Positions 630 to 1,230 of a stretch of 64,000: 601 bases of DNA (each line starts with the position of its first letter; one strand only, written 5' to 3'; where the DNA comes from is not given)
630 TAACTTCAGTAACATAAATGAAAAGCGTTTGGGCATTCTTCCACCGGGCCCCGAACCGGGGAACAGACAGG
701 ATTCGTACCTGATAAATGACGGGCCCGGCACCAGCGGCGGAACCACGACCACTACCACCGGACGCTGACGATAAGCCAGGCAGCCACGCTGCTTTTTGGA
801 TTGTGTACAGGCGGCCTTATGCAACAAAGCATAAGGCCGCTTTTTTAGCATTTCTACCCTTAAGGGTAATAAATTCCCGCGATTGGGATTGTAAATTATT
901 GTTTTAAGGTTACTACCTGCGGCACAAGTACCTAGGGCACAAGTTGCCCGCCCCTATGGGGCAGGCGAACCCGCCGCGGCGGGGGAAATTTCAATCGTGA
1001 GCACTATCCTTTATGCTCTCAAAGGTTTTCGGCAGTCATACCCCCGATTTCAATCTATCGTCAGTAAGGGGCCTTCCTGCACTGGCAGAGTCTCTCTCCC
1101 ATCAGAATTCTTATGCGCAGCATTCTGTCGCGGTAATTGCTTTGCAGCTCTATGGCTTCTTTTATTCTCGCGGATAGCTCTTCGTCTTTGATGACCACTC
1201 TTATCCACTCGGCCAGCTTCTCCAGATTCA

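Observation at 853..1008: Three-copy 104-156 nt intergenic element with conserved end modules and a variable core (copies at 853-1008, 11922-12039 and 29042-29145)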

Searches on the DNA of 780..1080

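Call 69: search_rna_families(source=window, start=780, end=1080, threshold=evalue, max_evalue=1)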
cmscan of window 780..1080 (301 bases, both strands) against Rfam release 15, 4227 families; matches with E-value up to 1: 0.
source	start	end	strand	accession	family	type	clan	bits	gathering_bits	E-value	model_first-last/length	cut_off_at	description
